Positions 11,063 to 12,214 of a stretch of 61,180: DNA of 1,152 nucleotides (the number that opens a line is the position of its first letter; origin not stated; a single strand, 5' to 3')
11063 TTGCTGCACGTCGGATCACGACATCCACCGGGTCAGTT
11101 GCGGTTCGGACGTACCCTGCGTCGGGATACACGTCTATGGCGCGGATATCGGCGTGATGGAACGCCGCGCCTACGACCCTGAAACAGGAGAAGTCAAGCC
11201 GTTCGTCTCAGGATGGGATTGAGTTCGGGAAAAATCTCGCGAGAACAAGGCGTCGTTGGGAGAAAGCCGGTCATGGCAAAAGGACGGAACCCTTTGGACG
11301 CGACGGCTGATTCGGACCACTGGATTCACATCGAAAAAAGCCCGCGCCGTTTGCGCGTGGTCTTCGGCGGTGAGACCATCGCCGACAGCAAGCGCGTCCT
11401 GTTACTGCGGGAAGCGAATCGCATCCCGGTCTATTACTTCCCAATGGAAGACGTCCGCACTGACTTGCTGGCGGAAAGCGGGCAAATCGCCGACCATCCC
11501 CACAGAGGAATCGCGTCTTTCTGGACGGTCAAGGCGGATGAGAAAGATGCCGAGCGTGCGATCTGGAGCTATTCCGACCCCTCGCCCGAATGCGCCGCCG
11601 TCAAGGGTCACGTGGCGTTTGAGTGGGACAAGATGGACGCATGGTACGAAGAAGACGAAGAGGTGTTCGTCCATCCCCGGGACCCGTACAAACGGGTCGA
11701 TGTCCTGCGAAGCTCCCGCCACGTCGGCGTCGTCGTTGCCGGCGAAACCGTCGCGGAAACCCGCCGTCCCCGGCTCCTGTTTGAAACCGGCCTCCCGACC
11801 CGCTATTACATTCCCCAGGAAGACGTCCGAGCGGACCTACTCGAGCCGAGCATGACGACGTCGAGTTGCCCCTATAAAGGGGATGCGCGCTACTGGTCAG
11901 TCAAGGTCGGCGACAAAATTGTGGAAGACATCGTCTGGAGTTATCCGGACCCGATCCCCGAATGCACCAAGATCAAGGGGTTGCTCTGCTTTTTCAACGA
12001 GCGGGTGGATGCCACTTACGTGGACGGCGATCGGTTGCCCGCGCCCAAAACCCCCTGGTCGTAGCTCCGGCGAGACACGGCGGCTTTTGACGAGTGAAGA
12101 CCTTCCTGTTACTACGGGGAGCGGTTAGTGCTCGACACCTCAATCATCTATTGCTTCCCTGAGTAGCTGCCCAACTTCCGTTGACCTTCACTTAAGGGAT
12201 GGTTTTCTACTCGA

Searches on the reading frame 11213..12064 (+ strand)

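Call 33: search_protein_families(library=pfam, max_evalue=0.00001, proteins=[window:11213-12064:+])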
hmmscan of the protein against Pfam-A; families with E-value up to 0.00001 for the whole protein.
window:11213-12064:+ (283 aa): 1 family
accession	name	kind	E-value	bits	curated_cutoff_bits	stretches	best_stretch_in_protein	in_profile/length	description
PF04248.19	NTP_transf_9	-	1.2e-63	211.4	22.1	2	172-263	2-93/93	Domain of unknown function (DUF427)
